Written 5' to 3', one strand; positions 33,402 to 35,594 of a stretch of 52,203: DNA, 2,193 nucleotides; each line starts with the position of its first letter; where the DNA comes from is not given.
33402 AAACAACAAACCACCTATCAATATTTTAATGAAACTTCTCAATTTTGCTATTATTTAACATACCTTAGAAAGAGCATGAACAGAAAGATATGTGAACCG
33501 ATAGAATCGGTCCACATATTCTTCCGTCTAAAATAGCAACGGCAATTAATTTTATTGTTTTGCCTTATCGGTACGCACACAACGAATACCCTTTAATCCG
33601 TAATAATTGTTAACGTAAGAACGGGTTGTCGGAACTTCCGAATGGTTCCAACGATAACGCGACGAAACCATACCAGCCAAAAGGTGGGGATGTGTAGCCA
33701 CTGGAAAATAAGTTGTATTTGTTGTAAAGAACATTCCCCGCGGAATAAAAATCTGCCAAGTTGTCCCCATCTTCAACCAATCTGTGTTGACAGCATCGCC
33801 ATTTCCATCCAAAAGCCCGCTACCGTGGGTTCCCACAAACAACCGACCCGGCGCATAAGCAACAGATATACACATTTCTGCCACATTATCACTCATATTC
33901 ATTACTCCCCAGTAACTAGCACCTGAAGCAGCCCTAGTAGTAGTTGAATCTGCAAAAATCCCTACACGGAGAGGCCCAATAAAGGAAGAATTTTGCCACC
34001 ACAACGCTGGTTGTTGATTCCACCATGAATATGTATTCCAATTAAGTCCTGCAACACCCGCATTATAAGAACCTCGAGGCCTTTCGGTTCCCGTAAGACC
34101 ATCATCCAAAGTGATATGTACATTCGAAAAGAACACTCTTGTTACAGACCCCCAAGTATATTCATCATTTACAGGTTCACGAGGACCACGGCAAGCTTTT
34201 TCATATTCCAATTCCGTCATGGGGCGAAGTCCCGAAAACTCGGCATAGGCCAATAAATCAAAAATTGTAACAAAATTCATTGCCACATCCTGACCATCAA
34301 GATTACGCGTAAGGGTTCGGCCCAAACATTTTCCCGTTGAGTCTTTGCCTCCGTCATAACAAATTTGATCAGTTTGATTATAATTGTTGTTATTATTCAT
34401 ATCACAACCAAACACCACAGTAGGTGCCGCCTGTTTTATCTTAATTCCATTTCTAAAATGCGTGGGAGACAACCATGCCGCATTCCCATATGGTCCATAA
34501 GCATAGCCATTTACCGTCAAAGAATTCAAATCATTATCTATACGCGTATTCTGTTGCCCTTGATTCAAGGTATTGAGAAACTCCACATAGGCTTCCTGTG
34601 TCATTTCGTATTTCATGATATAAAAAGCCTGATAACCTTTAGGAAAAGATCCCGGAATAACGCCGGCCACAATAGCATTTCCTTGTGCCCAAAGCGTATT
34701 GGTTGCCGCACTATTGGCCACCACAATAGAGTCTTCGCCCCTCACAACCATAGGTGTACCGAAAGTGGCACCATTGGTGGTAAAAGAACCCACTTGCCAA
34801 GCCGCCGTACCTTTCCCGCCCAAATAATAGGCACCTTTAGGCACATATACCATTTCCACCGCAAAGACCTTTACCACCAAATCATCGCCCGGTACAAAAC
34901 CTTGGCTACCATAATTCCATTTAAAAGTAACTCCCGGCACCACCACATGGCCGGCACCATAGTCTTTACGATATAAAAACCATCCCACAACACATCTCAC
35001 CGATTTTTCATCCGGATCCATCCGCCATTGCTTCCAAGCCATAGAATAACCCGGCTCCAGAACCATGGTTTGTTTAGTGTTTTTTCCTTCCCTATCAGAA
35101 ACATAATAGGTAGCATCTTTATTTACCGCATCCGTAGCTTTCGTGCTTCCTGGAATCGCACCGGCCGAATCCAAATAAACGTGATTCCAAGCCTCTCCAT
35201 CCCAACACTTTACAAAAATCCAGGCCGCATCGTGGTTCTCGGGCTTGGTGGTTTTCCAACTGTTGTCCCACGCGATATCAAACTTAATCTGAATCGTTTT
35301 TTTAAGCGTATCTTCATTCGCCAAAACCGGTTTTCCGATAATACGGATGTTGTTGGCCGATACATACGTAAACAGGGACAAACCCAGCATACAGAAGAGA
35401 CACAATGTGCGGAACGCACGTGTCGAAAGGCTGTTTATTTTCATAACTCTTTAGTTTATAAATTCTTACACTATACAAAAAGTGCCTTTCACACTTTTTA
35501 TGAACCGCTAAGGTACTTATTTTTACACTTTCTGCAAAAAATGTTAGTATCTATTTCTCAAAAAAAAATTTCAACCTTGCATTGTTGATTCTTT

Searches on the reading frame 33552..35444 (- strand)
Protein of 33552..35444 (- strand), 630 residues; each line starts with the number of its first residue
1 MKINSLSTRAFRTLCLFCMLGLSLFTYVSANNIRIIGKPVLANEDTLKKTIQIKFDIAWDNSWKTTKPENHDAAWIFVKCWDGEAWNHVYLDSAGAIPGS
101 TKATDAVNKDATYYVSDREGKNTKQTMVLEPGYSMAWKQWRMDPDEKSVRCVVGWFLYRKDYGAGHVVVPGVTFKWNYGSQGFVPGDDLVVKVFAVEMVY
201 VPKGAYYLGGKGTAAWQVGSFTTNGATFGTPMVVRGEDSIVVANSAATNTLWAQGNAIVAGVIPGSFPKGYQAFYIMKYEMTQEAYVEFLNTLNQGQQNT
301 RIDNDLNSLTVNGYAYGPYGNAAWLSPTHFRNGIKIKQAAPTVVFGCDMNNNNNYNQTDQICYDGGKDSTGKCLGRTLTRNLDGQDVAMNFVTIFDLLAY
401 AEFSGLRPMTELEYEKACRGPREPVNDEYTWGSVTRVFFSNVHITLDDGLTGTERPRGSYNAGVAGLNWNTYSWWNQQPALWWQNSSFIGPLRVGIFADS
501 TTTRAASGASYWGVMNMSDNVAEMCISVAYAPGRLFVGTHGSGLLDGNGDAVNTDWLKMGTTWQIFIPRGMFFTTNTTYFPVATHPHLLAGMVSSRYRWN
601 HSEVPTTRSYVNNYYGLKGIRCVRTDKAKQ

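Call 6: search_protein_families(library=pfam, proteins=[window:33552-35444:-], max_evalue=0.01)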
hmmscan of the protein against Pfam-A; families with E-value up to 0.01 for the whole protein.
window:33552-35444:- (630 aa): 1 family
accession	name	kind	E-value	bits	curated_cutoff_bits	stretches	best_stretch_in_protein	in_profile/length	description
PF03781.23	FGE-sulfatase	-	1.5e-10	41.6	23.3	1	272-526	35-190/255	Sulfatase-modifying factor enzyme 1-like domain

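Call 12: find_encoding_contigs(protein=window:33552-35444:-, flank=10000, max_places=6)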
Protein window:33552-35444:- (630 aa): 3 contigs read that carry it; 2 places shown.
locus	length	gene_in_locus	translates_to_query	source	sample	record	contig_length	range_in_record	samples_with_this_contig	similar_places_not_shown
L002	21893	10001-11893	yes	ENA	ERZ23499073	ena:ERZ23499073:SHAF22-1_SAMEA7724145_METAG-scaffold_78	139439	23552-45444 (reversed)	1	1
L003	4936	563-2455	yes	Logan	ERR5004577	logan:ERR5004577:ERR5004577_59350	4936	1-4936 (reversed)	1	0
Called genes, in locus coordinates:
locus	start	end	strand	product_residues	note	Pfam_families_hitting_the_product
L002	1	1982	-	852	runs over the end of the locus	PF07244:POTRA, PF01103:Omp85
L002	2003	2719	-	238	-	PF01255:Prenyltransf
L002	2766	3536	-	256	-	PF13505:OMP_b-brl (weak), PF19573:DUF6089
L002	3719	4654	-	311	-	PF01513:NAD_kinase, PF20143:NAD_kinase_C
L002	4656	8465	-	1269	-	PF02018:CBM_4_9 (weak), PF18962:Por_Secre_tail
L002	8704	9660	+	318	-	PF04338:DUF481 (faint), PF11276:DUF3078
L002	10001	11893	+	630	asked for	PF03781:FGE-sulfatase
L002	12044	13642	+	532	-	-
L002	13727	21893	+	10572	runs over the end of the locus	?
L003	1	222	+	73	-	?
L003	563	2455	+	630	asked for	PF03781:FGE-sulfatase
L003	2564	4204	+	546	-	-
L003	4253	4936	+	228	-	?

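Call 15: search_protein_families(library=ncbifam, proteins=[window:33552-35444:-], max_evalue=0.01)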
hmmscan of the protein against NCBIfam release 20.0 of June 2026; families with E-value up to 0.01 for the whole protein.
window:33552-35444:- (630 aa): 0 families

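Call 16: search_solved_structures(query=window:33552-35444:-, max_evalue=1)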
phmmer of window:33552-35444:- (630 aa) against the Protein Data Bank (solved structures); distinct sequences matched with E-value up to 1: 1.
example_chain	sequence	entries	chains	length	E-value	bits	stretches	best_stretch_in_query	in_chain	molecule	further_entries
4x8b_A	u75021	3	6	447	0.0039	18.9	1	386-465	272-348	Sulfoxide synthase EgtB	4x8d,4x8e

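Call 38: find_homologous_proteins(query=window:33552-35444:-)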
Query window:33552-35444:- (630 aa): 4148 proteins with E <= 0.001 among 8000 candidates; the best 120 are listed.
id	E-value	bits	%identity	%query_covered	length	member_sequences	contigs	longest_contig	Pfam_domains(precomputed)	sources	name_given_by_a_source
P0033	0.0e+0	1496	100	100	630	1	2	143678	PF03781.23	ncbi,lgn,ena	-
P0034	0.0e+0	1132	78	100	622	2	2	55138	PF03781.23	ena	-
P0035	0.0e+0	1049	74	100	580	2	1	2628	PF03781.23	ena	-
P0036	5.4e-275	932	66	100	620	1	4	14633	PF03781.23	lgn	-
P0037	2.2e-270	917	66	100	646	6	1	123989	PF03781.23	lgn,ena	-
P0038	1.3e-269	914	65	100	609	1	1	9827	PF03781.23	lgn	-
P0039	7.7e-256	869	63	100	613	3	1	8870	PF03781.23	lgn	-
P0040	3.3e-244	830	60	100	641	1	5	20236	PF03781.23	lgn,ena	-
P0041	4.8e-242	823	63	100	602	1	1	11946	PF03781.23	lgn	-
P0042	2.7e-239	814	60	100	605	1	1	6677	PF03781.23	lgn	-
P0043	2.4e-237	808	61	99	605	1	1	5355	PF03781.23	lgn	-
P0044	4.3e-236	804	59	100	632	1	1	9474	PF03781.23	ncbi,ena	-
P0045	5.2e-236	803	60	100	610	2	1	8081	PF03781.23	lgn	-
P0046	6.4e-235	800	59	98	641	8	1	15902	PF03781.23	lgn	-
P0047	3.0e-234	797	60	100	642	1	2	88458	PF03781.23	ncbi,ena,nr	ncbi:MAG: SUMF1/EgtB/PvdO family nonheme iron enzyme [Lentimicrobiaceae bacterium]|nr:SUMF1/EgtB/Pvd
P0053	6.4e-232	790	59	98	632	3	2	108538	PF03781.23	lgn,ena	-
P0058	1.9e-227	775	58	100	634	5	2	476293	PF03781.23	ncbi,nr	ncbi:MAG: SUMF1/EgtB/PvdO family nonheme iron enzyme [Bacteroides sp.]|nr:SUMF1/EgtB/PvdO family non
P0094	7.1e-175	601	51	96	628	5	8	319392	PF03781.23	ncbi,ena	-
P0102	6.5e-171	588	50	96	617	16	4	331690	PF03781.23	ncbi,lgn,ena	-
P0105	2.2e-167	577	49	99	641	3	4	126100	PF03781.23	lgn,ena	-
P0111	2.4e-162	560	50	98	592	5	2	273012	PF03781.23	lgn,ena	-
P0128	7.8e-132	459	44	97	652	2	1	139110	PF03781.23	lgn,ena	-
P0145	8.1e-86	307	36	83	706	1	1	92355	PF03781.23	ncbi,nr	ncbi:hypothetical protein FACS1894153_0060 [Bacteroidia bacterium]|nr:hypothetical protein FACS18941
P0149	5.5e-73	265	36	86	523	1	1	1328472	PF03781.23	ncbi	ncbi:MAG: hypothetical protein QM724_00425 [Flavobacteriales bacterium]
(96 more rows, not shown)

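Call 39: find_encoding_contigs(protein=P0058, flank=10000, max_places=3)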
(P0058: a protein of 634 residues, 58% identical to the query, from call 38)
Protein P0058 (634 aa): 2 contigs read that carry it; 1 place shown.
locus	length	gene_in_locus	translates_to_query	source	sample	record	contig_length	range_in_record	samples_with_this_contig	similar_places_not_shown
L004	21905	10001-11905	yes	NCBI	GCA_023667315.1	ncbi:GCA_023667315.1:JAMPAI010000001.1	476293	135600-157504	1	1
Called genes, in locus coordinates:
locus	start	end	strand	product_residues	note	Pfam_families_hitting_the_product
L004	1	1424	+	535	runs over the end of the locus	-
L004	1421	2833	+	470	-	PF18990:DUF5723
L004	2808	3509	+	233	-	PF02527:GidB, PF13847:Methyltransf_31, PF13649:Methyltransf_25 (faint)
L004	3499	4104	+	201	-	PF01569:PAP2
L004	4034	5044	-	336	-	PF01018:GTP1_OBG, PF01926:MMR_HSR1, PF02421:FeoB_N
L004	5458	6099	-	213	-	-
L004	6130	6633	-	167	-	-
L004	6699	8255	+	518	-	PF19529:DUF6057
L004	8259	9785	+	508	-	PF07676:PD40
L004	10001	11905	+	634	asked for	PF03781:FGE-sulfatase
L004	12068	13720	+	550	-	PF03781:FGE-sulfatase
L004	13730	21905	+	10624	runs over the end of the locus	-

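Call 40: find_encoding_contigs(protein=P0102, flank=10000, max_places=3)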
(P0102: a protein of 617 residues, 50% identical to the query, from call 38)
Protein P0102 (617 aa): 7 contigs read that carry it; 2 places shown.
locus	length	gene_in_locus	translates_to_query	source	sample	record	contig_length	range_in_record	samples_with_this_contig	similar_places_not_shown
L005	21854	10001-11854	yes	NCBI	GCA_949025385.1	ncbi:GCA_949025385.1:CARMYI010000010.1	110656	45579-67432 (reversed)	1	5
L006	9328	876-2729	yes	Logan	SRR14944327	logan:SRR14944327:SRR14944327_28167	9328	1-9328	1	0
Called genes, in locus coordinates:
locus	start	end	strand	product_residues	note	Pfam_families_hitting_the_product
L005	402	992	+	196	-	PF13274:SocA_Panacea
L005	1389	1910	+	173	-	-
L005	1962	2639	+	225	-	PF07719:TPR_2 (faint)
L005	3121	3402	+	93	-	PF21248:SoFic-like_C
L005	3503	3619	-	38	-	-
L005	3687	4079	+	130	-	PF13635:DUF4143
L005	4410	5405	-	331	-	PF08843:AbiEii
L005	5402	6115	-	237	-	-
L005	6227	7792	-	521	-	PF07676:PD40 (faint)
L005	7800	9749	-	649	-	PF19529:DUF6057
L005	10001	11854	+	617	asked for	PF03781:FGE-sulfatase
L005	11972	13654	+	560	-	PF03781:FGE-sulfatase (weak)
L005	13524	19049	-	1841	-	-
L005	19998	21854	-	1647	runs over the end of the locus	-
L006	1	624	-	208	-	?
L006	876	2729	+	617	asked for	PF03781:FGE-sulfatase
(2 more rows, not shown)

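Call 49: find_encoding_contigs(protein=P0094, flank=10000, max_places=3)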
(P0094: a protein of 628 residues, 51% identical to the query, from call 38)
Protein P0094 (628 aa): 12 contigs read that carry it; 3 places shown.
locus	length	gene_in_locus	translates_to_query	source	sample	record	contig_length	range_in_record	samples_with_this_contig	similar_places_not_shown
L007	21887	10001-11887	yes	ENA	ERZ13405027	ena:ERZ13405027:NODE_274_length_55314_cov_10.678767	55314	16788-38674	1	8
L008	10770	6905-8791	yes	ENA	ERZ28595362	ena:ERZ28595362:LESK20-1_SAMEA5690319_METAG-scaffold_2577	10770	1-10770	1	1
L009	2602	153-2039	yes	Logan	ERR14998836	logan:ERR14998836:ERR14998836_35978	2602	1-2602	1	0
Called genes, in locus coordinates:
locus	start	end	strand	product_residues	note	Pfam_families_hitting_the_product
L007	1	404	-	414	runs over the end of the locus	PF13173:AAA_14, PF13635:DUF4143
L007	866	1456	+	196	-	PF13274:SocA_Panacea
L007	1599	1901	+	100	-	-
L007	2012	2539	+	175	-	-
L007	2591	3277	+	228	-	PF13181:TPR_8 (faint), PF13414:TPR_11 (faint), PF07719:TPR_2 (weak)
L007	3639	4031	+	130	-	PF13635:DUF4143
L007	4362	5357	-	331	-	PF08843:AbiEii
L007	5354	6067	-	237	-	-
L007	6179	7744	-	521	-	PF07676:PD40 (faint), PF26549:Tricorn_N (faint)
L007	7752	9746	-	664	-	PF19529:DUF6057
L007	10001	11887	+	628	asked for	PF03781:FGE-sulfatase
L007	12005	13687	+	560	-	PF03781:FGE-sulfatase (weak)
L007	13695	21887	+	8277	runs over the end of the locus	?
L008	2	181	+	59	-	?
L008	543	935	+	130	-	PF13635:DUF4143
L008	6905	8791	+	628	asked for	PF03781:FGE-sulfatase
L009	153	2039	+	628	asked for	PF03781:FGE-sulfatase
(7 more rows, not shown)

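Call 50: find_encoding_contigs(protein=P0149, flank=10000, max_places=2)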
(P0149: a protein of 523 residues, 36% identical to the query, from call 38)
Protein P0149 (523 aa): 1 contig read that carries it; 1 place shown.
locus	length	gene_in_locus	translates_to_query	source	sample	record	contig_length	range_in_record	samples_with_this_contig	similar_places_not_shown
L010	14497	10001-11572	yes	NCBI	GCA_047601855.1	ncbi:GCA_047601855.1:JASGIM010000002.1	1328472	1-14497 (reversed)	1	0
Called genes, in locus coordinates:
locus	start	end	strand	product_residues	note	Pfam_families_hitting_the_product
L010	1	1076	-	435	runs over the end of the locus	PF00275:EPSP_synthase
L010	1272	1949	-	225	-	PF14123:DUF4290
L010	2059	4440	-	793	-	PF00580:UvrD-helicase, PF01443:Viral_helicase1 (faint), PF13245:AAA_19, PF13604:AAA_30 (faint), PF13361:UvrD_C, PF13538:UvrD_C_2, PF21196:PcrA_UvrD_tudor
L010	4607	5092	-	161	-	-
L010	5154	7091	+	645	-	-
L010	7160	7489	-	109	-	PF06296:RelE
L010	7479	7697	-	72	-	-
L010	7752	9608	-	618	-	PF18962:Por_Secre_tail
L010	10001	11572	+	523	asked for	PF03781:FGE-sulfatase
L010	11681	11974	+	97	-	-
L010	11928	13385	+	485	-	PF18962:Por_Secre_tail (weak)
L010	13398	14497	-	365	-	PF02661:Fic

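Call 59: find_encoding_contigs(protein=P0111, flank=10000, max_places=2)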
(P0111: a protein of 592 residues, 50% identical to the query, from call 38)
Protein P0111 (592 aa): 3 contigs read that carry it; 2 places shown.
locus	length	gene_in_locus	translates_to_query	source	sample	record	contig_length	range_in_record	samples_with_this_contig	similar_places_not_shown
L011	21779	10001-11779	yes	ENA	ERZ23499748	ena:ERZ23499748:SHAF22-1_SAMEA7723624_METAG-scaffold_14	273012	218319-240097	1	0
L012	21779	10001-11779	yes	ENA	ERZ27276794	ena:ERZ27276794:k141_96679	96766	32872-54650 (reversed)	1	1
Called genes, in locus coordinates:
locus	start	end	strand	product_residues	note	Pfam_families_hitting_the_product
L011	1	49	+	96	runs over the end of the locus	PF22600:MTPAP-like_central (weak), PF18765:Polbeta, PF01909:NTP_transf_2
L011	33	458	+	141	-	PF01934:HepT-like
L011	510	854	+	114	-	PF02261:Asp_decarbox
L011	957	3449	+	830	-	PF00580:UvrD-helicase, PF13245:AAA_19, PF13604:AAA_30 (faint), PF13361:UvrD_C, PF13538:UvrD_C_2, PF21196:PcrA_UvrD_tudor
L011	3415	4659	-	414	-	PF13173:AAA_14, PF13635:DUF4143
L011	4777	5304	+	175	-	-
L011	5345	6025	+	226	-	-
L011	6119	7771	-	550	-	PF26549:Tricorn_N (faint), PF07676:PD40 (faint)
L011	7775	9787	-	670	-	PF19529:DUF6057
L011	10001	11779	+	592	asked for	PF03781:FGE-sulfatase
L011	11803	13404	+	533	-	PF03781:FGE-sulfatase (weak)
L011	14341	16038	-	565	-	-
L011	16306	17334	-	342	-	-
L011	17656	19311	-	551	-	-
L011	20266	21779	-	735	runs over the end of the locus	-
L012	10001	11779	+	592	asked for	PF03781:FGE-sulfatase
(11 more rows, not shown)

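Call 60: find_encoding_contigs(protein=P0037, flank=10000, max_places=2)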
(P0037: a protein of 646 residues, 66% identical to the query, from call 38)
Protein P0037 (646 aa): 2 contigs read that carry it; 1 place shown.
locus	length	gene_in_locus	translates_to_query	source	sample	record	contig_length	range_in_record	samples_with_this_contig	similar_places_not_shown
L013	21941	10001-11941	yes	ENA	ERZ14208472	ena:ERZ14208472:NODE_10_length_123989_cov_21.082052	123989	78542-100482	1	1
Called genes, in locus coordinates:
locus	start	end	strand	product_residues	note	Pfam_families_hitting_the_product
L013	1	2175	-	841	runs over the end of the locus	PF07244:POTRA, PF01103:Omp85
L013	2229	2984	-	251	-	PF01255:Prenyltransf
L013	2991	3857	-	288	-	PF13505:OMP_b-brl, PF19573:DUF6089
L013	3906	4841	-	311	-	PF01513:NAD_kinase, PF20143:NAD_kinase_C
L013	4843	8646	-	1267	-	PF02018:CBM_4_9 (faint), PF18962:Por_Secre_tail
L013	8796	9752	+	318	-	PF11276:DUF3078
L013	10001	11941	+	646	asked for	PF03781:FGE-sulfatase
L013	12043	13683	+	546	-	-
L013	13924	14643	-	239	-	-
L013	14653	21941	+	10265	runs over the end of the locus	?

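Call 61: find_encoding_contigs(protein=P0053, flank=10000, max_places=2)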
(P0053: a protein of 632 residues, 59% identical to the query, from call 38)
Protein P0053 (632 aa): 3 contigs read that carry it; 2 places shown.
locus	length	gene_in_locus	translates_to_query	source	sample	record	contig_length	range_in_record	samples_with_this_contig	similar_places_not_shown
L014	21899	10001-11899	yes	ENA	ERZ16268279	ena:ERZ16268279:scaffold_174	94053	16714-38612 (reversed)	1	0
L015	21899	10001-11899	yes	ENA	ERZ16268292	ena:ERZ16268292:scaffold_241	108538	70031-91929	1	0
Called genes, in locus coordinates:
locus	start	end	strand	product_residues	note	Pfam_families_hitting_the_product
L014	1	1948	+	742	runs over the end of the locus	PF19529:DUF6057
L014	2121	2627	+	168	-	-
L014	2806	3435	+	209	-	-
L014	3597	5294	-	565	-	PF07676:PD40 (faint)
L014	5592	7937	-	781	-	PF19529:DUF6057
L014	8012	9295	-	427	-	PF13173:AAA_14, PF13635:DUF4143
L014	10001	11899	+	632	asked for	PF03781:FGE-sulfatase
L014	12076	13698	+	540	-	PF03781:FGE-sulfatase (weak)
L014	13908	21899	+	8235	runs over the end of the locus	?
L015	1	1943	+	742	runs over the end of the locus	PF19529:DUF6057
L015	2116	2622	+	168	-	-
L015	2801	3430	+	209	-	-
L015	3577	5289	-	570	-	PF26549:Tricorn_N (faint), PF07676:PD40 (faint)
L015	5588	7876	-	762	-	PF19529:DUF6057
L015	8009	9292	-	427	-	PF13173:AAA_14, PF13635:DUF4143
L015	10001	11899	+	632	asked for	PF03781:FGE-sulfatase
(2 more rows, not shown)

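Call 72: predict_structure(alignment_id=A1)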
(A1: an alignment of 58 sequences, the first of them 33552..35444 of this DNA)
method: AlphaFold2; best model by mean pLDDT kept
length: 630 residues; sequences in the alignment: 58
mean_pLDDT: 86.7   pTM: 0.89
mean pLDDT of the five models: 86.7, 85.8, 85.7, 84.8, 84.7
residues with pLDDT >= 90: 401; 70-90: 141; 50-70: 45; < 50: 43
segments of 3 or more residues with pLDDT < 50: 1-4, 16-30, 320-327, 470-485
pLDDT, mean of each block of 10 residues (from residue 1): 48 51 38 87 98 95 87 97 95 97 94 90 95 97 94 98 92 98 96 97 97 96 96 98 97 97 98 95 96 96 92 75 50 93 93 92 81 82 93 96 98 95 93 83 74 87 72 40 52 83 73 70 96 97 96 91 94 72 79 94 89 81 95
secondary structure, 60 per line:
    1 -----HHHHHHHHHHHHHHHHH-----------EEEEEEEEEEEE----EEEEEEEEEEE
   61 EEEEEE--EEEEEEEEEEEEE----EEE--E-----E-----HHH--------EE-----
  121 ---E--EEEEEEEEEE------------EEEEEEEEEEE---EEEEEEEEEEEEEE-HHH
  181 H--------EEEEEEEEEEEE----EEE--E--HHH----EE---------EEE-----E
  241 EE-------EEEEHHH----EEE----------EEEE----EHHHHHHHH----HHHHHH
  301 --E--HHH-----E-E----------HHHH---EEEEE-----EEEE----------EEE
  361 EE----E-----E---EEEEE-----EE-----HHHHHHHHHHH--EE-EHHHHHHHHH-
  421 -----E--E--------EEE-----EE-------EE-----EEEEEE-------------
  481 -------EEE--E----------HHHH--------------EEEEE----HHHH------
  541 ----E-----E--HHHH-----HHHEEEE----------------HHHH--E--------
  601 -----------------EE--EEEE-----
elements in order: H6-22 E34-45 E50-66 E69-81 E86-88 E127-136 E149-159 E163-176 H178-181 E190-201 E206-208 E232-234 E240-242 E250-253 E261-263 E274-277 H283-290 H295-300 H327-330 E334-338 E344-347 E358-362 E377-381 H394-404 H411-419 E438-440 E462-467 E488-490 H504-507 E522-526 H531-534 H554-557 E566-569 H586-589 E622-625

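Call 77: fold_search(model_id=the predicted structure, library=pdb)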
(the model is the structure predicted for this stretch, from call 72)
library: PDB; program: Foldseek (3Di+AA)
matches with E <= 10: 992; with E <= 0.001: 6
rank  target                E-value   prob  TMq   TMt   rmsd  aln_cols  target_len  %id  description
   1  6xtq_A                1.4e-04  1.00  0.24  0.46  12.4       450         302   14  Crystal structure reveals non-coordinative binding of O2 to the copper center of the formylglycine-generating enzyme - (released 2021-01-27)
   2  6xtp_A                2.6e-04  1.00  0.26  0.49  11.6       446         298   14  Crystal structure reveals non-coordinative binding of O2 to the copper center of the formylglycine-generating enzyme - (released 2021-01-27)
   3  6vqp_A                2.7e-04  1.00  0.25  0.49  14.3       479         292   15  Structure of CalU17 from the Calicheamicin Biosynthesis Pathway of Micromonospora echinospora (released 2021-02-17)
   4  6s07_A                3.7e-04  0.99  0.24  0.45  11.8       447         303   14  Structure of formylglycine-generating enzyme at 1.04 A in complex with copper and substrate reveals an acidic pocket f (released 2019-06-26)
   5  5nyy                  5.5e-04  1.00  0.26  0.53  10.9       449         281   15  Formylglycine generating enzyme from T. curvata in complex with Cd(II) (released 2017-06-07)
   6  5nxl                  7.4e-04  1.00  0.26  0.51  12.5       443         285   15  Formylglycine generating enzyme from T. curvata in complex with Ag(I) (released 2017-06-07)
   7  2aii_X                2.7e-03  0.98  0.24  0.51  12.2       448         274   16  wild-type Formylglycine generating enzyme reacted with iodoacetamide (released 2005-12-13)
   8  6muj_E                3.3e-03  0.97  0.25  0.48  12.3       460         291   15  Formylglycine generating enzyme bound to copper (released 2019-02-27)
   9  6muj_A                5.3e-03  0.72  0.20  0.38  14.1       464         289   14  Formylglycine generating enzyme bound to copper (released 2019-02-27)
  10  2q17_E                6.7e-03  0.92  0.24  0.47  11.9       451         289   15  Formylglycine Generating Enzyme from Streptomyces coelicolor (released 2008-04-01)
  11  8ux5_B                9.0e-03  0.87  0.23  0.31  14.4       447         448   10  OvsA M401Y/Q430N/A431F from Halomonas utahensis, a hercynine-binding variant with selenoneine-biosynthetic activity (released 2024-07-17)
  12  6muj_B                9.5e-03  0.89  0.23  0.45  12.0       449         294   15  Formylglycine generating enzyme bound to copper (released 2019-02-27)
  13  8u41_B                1.0e-02  0.90  0.24  0.32  13.1       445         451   11  OvsA from Halomonas utahensis, an ovoselenol-biosynthetic selenoxide synthase in complex with histidine (released 2024-07-17)
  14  2q17_D                1.1e-02  0.87  0.24  0.46  11.8       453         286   15  Formylglycine Generating Enzyme from Streptomyces coelicolor (released 2008-04-01)
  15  2q17_A                1.1e-02  0.87  0.24  0.47  12.0       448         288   15  Formylglycine Generating Enzyme from Streptomyces coelicolor (released 2008-04-01)
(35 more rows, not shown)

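Call 80: search_solved_structures(query=A1, max_evalue=1)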
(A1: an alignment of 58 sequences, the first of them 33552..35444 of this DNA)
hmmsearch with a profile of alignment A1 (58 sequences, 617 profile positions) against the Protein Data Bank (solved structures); distinct sequences matched with E-value up to 1: 23.
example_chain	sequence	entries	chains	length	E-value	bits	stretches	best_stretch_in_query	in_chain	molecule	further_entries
6s07_A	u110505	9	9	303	6.5e-07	31.2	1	366-470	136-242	Formylglycine-generating enzyme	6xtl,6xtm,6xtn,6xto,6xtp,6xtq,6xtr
2aft_X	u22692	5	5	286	7.7e-07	31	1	366-471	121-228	Sulfatase modifying factor 1 | Sulfatase-modifying factor 1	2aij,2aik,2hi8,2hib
5nxl_A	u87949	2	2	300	7.8e-07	31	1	366-470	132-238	Non-specific serine/threonine protein kinase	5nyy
2afy_X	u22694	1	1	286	7.8e-07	31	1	366-471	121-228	Sulfatase modifying factor 1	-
2aii_X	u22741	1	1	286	9e-07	30.8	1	366-471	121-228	Sulfatase modifying factor 1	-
31dc_A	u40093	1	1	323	1.2e-06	30.4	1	366-471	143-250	Formylglycine-generating enzyme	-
1y1e_X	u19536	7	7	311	1.2e-06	30.4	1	366-471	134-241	C-alpha-formyglycine-generating enzyme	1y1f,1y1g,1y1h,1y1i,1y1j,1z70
5ssy_A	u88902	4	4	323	1.4e-06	30.2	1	366-471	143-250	Formylglycine-generating enzyme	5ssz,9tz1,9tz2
8aru_A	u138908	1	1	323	3.8e-06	28.7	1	366-471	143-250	Formylglycine-generating enzyme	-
5ssx_A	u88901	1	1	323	4.1e-06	28.6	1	366-471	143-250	Formylglycine-generating enzyme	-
6muj_A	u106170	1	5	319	4.2e-06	28.6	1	366-414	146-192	Formylglycine-generating enzyme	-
2q17_A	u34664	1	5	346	4.8e-06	28.4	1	366-414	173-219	formylglycine generating enzyme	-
4x8b_A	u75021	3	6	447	0.00063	21.4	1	366-413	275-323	Sulfoxide synthase EgtB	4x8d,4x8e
7ml6_A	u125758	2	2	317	0.0075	17.8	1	365-417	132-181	CalU17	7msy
6vqp_A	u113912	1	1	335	0.0084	17.7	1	365-417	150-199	CalU17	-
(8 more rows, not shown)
